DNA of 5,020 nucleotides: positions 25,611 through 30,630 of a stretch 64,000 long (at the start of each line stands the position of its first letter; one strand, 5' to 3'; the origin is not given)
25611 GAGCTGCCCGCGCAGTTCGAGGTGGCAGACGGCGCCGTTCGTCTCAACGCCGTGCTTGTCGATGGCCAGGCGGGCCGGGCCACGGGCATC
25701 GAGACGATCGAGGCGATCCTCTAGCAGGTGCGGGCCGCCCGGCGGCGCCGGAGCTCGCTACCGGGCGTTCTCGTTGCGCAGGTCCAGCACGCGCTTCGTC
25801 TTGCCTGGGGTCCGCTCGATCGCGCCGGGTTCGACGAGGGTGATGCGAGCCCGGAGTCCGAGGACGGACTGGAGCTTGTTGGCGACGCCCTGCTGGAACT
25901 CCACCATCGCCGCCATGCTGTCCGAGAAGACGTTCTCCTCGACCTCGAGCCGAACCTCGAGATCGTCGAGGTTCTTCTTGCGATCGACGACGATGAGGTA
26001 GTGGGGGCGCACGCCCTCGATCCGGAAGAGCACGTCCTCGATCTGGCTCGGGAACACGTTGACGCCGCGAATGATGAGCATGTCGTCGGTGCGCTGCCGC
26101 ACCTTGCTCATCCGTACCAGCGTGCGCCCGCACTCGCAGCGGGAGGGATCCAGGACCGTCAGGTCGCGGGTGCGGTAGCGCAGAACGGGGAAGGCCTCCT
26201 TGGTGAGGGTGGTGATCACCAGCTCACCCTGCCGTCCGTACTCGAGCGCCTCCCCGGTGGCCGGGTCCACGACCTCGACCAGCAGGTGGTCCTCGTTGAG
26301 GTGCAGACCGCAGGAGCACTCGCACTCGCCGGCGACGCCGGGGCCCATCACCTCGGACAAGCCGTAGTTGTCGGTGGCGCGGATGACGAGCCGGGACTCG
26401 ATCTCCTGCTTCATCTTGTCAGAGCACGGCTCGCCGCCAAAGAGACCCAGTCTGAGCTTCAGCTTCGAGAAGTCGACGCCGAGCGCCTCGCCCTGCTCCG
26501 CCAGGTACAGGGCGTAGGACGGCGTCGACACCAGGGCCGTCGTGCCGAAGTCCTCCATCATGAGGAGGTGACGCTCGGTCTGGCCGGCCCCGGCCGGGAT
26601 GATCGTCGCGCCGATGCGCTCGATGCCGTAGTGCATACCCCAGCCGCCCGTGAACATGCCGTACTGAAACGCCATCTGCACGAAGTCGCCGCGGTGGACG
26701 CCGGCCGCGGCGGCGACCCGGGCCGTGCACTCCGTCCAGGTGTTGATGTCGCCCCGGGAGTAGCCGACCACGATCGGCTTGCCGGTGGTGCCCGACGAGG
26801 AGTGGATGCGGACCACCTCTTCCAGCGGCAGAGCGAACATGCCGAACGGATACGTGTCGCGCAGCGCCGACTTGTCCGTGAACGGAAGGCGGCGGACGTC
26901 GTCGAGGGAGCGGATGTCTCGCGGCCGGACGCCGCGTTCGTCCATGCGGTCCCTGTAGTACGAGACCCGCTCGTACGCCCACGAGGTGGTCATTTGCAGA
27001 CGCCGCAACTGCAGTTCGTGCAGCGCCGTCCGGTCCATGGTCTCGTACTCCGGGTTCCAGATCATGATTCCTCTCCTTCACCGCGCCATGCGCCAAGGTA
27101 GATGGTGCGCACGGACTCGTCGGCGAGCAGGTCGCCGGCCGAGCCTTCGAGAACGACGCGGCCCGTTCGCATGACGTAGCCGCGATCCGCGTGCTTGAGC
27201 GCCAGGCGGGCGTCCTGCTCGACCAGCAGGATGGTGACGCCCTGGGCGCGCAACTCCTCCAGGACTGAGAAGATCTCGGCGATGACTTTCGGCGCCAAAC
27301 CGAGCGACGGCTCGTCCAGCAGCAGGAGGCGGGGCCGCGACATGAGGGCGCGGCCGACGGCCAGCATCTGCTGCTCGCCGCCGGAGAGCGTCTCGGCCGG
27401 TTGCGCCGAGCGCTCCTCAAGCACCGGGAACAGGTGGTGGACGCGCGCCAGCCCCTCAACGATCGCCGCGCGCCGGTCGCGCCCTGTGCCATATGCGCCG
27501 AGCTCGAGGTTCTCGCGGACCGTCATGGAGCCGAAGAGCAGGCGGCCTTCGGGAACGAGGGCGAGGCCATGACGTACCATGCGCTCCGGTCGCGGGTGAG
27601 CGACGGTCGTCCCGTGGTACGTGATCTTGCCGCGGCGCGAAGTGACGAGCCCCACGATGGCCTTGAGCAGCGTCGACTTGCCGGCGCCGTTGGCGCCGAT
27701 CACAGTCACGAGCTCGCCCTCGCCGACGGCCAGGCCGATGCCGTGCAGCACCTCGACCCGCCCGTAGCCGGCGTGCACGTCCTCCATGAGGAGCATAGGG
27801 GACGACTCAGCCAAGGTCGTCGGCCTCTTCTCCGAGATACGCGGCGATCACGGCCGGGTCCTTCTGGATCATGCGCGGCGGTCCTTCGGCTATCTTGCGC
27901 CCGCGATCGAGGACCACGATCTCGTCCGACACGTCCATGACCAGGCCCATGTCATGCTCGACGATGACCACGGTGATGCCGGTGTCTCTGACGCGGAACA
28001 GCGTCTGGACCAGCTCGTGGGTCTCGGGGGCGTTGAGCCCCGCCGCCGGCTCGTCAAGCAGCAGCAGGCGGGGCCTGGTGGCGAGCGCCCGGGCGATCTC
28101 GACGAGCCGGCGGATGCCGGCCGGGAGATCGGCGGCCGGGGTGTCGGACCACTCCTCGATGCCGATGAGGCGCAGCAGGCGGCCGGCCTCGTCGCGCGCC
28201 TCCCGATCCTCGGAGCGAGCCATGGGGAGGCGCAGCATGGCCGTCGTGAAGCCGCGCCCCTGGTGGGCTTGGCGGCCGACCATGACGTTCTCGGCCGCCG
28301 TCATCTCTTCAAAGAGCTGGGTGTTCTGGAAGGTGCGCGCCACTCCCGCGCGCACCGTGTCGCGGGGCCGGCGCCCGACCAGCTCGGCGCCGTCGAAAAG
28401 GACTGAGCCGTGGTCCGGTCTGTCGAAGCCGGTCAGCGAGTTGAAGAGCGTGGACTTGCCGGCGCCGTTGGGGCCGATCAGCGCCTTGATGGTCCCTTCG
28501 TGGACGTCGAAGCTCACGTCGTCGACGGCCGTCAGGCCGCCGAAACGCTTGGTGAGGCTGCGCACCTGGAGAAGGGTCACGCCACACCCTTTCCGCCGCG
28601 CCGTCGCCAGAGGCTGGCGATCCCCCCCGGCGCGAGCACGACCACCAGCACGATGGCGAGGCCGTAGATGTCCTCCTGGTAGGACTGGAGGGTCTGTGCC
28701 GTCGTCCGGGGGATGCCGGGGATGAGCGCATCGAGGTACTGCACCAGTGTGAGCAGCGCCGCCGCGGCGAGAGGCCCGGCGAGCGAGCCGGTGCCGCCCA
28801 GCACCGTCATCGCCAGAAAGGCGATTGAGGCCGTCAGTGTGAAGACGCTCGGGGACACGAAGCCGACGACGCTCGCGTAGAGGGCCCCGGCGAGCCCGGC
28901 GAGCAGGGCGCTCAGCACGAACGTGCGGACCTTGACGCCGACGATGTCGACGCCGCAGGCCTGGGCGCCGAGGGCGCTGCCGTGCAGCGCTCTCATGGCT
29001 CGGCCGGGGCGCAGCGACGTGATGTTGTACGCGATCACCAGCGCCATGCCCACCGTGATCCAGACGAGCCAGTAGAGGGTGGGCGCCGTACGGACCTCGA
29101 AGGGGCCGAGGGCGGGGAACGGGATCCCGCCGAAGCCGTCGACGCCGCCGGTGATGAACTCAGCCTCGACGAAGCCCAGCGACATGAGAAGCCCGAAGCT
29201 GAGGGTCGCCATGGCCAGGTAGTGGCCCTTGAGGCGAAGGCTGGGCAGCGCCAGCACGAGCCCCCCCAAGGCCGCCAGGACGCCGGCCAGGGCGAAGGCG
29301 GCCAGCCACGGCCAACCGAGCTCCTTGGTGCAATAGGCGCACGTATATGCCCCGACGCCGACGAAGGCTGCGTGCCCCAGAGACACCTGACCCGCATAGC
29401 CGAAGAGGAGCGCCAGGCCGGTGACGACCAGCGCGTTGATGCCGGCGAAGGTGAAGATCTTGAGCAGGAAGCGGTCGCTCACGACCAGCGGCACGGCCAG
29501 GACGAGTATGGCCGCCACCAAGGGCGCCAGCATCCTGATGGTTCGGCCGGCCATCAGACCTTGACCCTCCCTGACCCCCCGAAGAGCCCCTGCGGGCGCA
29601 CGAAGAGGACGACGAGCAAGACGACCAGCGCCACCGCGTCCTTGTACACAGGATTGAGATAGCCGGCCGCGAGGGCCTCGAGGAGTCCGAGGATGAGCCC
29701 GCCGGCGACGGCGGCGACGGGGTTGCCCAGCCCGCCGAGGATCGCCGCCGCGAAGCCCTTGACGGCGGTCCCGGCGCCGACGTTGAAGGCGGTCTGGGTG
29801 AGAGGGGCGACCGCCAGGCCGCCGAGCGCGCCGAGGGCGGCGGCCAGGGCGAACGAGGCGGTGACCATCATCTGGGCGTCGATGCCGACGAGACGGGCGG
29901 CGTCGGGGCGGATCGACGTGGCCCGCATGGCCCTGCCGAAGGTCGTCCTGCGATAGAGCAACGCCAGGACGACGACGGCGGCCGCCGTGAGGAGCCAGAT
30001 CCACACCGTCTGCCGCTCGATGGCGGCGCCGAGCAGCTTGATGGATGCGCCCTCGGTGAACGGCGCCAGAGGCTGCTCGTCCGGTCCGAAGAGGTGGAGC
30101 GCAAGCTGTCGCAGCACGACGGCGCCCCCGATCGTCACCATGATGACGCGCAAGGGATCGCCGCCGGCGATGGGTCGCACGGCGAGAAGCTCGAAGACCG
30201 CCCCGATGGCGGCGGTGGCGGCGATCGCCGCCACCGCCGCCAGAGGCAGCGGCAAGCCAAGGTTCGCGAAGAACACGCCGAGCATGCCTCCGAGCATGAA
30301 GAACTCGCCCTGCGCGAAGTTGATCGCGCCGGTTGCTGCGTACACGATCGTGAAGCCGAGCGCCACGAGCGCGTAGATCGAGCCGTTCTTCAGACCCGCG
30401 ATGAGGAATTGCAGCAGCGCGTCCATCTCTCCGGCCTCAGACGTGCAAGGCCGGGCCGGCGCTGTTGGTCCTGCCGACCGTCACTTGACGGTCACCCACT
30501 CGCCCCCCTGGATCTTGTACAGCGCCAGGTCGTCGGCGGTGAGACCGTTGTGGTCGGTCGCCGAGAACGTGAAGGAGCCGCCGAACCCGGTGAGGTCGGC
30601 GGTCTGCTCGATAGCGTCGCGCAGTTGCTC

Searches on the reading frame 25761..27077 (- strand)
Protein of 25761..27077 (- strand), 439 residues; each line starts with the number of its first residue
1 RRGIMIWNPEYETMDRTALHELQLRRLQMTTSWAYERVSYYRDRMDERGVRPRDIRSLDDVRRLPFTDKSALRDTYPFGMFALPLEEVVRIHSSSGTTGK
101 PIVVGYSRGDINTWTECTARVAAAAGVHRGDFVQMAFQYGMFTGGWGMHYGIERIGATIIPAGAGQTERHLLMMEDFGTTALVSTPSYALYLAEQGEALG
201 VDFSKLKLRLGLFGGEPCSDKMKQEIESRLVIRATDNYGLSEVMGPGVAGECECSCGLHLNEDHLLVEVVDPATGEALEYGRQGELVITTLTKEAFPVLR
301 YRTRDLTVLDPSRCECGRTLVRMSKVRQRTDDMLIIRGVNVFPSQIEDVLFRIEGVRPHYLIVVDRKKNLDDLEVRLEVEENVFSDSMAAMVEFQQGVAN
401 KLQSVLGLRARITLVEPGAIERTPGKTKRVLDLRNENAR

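Call 41: search_protein_families(library=pfam, proteins=[window:25761-27077:-], max_evalue=0.00001)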
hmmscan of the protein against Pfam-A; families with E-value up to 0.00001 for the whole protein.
window:25761-27077:- (439 aa): 2 families
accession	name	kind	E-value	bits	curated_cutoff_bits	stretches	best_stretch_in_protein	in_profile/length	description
PF14535.12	AMP-binding_C_2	-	9.2e-31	106.4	25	1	338-434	1-96/96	AMP-binding enzyme C-terminal domain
PF00501.34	AMP-binding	-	7.5e-16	58.3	29.9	1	86-289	162-375/384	AMP-binding enzyme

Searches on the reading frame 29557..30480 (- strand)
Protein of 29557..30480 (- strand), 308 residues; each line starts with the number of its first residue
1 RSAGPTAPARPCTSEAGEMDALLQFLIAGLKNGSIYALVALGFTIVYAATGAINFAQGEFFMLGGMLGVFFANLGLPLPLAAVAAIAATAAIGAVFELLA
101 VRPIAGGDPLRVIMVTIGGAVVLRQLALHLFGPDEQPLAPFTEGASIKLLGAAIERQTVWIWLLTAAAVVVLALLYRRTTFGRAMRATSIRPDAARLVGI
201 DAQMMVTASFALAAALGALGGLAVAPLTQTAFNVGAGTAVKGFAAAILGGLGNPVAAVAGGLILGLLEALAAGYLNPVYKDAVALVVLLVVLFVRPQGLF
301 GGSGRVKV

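Call 41: search_protein_families(library=pfam, proteins=[window:29557-30480:-], max_evalue=0.00001)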
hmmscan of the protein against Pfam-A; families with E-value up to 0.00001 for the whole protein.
window:29557-30480:- (308 aa): 1 family
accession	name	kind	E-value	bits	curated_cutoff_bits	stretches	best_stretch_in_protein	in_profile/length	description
PF02653.21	BPD_transp_2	-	2.5e-41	142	26.8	1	27-292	3-269/269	Branched-chain amino acid transport system / permease component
